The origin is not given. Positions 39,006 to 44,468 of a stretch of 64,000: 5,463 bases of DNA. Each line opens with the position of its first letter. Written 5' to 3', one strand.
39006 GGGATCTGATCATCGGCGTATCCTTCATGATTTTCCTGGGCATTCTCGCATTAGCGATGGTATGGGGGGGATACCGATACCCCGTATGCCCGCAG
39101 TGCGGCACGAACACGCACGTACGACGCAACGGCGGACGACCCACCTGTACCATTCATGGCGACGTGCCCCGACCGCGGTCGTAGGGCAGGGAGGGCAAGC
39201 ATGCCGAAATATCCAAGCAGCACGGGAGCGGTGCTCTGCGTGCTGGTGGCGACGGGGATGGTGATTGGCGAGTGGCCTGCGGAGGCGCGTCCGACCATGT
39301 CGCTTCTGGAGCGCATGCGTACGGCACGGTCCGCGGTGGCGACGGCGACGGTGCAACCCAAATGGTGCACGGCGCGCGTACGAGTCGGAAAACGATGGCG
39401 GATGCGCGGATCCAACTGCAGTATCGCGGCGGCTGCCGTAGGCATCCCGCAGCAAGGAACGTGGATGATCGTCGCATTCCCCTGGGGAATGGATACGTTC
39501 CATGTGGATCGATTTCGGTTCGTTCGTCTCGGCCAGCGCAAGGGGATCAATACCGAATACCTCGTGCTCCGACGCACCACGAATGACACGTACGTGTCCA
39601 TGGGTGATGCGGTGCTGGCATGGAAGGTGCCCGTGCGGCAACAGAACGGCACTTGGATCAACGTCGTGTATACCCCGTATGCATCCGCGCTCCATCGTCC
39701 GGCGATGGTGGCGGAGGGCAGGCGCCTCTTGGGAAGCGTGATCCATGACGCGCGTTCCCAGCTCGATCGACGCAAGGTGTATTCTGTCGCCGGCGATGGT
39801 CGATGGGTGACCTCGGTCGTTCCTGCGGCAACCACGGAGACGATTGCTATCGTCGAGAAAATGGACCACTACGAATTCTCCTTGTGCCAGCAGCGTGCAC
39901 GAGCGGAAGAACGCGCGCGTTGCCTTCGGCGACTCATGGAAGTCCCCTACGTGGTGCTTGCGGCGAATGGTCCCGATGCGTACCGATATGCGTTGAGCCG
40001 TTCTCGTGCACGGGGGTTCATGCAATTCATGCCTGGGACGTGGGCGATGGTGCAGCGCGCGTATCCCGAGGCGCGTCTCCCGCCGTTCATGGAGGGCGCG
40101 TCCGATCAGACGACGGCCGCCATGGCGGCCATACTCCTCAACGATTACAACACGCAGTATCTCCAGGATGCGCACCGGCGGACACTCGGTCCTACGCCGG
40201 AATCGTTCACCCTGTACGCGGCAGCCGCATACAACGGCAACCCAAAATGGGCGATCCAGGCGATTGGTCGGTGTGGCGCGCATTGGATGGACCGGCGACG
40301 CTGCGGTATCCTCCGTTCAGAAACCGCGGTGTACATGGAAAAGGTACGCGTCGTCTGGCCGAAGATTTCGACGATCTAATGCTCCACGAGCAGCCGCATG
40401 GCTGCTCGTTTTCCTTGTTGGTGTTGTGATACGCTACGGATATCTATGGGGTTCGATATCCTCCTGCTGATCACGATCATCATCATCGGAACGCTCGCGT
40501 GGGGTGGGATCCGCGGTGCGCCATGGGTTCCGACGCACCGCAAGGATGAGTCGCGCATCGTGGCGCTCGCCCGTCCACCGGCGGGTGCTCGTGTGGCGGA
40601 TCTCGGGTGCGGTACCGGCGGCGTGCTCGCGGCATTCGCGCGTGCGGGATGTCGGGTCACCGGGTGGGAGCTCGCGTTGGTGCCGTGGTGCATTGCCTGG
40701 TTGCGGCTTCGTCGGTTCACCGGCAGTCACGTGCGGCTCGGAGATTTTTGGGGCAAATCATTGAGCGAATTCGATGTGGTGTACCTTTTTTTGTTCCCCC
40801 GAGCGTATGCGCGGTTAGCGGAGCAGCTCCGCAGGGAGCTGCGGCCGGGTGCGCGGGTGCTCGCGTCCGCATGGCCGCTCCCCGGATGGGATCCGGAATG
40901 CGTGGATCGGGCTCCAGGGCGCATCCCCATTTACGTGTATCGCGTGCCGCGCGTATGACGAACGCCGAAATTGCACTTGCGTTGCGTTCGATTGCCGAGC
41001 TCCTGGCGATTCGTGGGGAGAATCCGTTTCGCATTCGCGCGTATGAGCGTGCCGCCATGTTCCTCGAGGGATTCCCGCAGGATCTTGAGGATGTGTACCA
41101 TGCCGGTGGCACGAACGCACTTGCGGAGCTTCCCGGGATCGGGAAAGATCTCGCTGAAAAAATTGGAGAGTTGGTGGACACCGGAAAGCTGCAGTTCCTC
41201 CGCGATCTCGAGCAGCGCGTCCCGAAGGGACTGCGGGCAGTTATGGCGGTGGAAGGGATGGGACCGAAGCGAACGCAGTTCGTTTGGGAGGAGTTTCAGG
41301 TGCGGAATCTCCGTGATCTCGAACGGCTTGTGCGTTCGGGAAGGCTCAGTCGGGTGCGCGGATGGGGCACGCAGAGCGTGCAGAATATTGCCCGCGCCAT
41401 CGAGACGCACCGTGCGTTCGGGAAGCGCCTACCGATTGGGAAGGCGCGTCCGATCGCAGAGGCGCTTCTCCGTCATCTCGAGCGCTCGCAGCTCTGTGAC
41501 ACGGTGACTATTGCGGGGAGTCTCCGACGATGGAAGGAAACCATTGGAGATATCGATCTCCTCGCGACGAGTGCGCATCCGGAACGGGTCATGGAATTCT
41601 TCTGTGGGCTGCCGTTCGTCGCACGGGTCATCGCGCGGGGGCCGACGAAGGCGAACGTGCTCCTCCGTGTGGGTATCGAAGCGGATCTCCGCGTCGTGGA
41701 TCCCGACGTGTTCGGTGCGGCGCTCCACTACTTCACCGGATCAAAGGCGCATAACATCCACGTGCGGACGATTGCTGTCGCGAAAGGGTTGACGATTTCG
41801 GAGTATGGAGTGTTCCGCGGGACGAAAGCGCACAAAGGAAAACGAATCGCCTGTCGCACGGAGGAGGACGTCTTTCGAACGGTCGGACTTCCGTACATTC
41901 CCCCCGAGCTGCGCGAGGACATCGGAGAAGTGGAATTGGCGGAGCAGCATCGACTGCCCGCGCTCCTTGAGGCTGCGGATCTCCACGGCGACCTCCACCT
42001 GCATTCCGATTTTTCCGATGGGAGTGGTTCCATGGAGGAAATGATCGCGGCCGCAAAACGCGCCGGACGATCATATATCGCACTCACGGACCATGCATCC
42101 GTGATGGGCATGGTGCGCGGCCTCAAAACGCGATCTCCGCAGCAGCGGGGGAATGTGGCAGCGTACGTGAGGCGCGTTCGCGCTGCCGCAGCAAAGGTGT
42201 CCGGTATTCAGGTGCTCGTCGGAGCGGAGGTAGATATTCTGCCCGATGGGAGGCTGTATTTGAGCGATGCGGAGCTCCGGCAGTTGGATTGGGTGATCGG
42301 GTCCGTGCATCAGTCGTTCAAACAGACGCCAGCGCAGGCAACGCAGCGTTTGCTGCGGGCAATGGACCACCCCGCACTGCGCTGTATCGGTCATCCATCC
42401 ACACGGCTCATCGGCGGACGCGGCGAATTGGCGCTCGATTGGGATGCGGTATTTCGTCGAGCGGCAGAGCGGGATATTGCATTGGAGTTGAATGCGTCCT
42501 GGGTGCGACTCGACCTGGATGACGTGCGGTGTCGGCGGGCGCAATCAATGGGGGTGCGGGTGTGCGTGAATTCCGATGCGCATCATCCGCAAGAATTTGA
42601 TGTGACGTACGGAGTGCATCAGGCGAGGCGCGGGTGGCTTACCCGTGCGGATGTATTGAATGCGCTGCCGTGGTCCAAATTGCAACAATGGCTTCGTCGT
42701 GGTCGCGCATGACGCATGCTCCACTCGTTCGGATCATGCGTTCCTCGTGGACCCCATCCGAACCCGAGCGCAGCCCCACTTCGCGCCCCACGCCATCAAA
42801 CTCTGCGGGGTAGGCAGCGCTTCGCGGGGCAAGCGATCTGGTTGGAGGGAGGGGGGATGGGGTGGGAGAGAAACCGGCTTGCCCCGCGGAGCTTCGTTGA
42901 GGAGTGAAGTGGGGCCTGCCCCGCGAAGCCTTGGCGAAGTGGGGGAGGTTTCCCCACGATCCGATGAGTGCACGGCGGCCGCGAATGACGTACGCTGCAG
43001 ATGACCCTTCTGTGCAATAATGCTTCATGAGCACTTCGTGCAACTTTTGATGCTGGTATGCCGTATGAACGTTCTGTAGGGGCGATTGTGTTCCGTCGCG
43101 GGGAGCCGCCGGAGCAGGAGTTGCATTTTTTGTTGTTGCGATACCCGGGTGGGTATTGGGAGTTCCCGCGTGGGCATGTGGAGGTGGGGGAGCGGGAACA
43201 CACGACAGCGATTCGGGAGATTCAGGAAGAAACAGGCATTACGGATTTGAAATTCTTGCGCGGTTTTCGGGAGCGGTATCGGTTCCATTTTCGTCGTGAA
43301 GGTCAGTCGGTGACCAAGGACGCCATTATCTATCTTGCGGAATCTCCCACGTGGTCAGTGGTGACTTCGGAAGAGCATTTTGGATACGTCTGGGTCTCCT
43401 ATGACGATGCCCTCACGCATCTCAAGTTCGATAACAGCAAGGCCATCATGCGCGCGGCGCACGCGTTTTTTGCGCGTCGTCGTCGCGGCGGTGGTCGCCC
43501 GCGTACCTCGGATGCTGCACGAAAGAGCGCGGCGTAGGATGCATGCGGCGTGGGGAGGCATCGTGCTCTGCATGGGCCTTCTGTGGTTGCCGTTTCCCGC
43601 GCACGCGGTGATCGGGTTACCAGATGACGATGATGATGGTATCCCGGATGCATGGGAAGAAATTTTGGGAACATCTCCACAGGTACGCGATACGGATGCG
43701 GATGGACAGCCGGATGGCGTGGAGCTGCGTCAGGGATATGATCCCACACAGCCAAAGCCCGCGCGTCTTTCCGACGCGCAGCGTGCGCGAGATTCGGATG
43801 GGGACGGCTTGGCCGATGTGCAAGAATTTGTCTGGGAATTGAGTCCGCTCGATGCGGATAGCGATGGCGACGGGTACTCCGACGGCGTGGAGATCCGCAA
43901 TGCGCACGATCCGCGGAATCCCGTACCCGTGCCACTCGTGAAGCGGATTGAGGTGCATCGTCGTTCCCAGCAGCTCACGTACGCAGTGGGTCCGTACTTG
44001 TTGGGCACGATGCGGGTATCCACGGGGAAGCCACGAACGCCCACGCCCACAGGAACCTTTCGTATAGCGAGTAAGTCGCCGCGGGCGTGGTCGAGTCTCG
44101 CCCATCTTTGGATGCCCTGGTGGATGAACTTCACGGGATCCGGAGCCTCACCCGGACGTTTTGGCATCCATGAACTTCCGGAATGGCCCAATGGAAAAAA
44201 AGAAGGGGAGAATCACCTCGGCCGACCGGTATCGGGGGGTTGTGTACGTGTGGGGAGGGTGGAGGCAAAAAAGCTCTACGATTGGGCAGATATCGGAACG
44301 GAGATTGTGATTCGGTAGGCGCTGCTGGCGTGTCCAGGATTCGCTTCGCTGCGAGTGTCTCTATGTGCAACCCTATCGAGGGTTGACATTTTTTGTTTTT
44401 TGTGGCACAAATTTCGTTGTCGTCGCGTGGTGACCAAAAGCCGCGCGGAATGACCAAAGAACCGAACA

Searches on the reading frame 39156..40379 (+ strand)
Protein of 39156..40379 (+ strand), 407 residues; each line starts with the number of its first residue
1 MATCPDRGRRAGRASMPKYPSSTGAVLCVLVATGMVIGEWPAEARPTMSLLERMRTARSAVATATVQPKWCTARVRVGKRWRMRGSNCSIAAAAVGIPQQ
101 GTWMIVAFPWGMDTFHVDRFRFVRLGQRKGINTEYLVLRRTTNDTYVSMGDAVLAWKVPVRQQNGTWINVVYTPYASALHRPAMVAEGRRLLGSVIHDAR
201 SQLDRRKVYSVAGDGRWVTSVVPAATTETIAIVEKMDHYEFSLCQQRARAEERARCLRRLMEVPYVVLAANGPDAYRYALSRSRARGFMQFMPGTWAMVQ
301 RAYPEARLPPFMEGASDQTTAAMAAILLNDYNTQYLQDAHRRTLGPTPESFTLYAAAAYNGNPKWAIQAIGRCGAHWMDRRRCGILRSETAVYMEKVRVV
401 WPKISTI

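Call 10: search_protein_families(library=pfam, proteins=[window:39156-40379:+], max_evalue=0.01)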
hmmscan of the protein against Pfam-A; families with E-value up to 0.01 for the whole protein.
window:39156-40379:+ (407 aa): 1 family
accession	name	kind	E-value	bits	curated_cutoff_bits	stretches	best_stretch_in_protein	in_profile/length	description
PF01464.25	SLT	-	0.0021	18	21.3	1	278-363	30-98/117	Transglycosylase SLT domain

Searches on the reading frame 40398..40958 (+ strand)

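Call 10: search_protein_families(library=pfam, proteins=[window:40398-40958:+], max_evalue=0.01)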
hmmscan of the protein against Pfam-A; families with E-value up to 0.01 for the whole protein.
window:40398-40958:+ (186 aa): 4 families
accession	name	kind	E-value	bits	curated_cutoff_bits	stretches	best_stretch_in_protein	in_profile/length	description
PF13489.12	Methyltransf_23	-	7.9e-07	29.4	27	1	56-157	16-117/164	Methyltransferase domain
PF13649.12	Methyltransf_25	-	2e-05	25.6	27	1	66-151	1-96/97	Methyltransferase domain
PF08241.18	Methyltransf_11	-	0.00074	20.5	21.2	1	68-154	2-93/95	Methyltransferase domain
PF08242.18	Methyltransf_12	-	0.0018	19.4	30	1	68-152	2-96/98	Methyltransferase domain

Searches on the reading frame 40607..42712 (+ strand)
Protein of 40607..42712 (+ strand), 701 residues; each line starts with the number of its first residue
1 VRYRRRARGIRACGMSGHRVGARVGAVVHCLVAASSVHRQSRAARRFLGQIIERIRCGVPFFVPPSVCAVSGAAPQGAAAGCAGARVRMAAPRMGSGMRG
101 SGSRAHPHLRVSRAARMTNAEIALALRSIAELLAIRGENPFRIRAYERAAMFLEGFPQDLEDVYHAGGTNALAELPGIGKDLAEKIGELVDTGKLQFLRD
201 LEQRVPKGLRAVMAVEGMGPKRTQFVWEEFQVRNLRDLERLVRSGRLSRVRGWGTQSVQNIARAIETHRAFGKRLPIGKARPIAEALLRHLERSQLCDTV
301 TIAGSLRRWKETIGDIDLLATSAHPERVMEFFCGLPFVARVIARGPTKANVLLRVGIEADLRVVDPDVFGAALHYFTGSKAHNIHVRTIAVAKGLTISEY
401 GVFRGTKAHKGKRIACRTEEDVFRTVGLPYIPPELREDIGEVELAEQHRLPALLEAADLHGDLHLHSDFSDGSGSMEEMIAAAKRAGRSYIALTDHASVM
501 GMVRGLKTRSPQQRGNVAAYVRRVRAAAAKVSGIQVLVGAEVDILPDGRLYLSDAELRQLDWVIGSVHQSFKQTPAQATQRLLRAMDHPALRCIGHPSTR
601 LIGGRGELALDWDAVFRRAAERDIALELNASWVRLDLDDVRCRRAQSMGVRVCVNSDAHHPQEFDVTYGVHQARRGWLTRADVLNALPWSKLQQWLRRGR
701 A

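Call 10: search_protein_families(library=pfam, proteins=[window:40607-42712:+], max_evalue=0.01)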
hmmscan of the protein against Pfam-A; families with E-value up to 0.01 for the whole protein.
window:40607-42712:+ (701 aa): 5 families
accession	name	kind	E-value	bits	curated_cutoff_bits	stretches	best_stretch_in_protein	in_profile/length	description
PF14791.11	DNA_pol_B_thumb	-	1.2e-24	86.4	25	1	372-437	1-63/63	DNA polymerase beta thumb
PF14716.13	HHH_8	-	4.2e-20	72.3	30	1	117-195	1-73/73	Helix-hairpin-helix domain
PF02811.25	PHP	-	8.3e-17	62.4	26.4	1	462-602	1-134/164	PHP domain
PF14520.12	HHH_5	-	1.8e-06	28.8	27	0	154-186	20-51/57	Helix-hairpin-helix domain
PF14792.12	DNA_pol_B_palm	-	0.0014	19.3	25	1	282-325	9-52/113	DNA polymerase beta palm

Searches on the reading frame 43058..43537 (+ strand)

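Call 10: search_protein_families(library=pfam, proteins=[window:43058-43537:+], max_evalue=0.01)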
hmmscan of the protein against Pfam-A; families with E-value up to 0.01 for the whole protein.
window:43058-43537:+ (159 aa): 2 families
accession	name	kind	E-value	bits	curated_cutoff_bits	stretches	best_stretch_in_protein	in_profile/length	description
PF00293.34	NUDIX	-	1.1e-16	61.4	21.1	1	3-126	2-127/134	NUDIX domain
PF14815.12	NUDIX_4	-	0.0014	18.8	35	1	31-78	24-68/113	NUDIX domain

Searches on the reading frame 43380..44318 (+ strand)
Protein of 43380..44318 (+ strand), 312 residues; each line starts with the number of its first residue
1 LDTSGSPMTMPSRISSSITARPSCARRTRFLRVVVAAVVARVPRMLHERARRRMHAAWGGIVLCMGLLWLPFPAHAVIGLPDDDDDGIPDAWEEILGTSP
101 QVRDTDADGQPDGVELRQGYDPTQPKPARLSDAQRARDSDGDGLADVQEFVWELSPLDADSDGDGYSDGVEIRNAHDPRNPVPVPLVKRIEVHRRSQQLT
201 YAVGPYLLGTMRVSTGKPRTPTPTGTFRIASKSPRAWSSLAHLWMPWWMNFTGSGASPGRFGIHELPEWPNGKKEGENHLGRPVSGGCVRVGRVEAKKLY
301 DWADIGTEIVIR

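Call 10: search_protein_families(library=pfam, proteins=[window:43380-44318:+], max_evalue=0.01)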
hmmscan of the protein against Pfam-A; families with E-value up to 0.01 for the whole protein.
window:43380-44318:+ (312 aa): 2 families
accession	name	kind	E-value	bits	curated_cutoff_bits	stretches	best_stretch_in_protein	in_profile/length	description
PF03734.19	YkuD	-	1.7e-18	68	23.4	1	188-311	2-146/146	L,D-transpeptidase catalytic domain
PF18884.5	TSP3_bac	-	1.6e-09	37.9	25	1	160-172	1-13/22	Bacterial TSP3 repeat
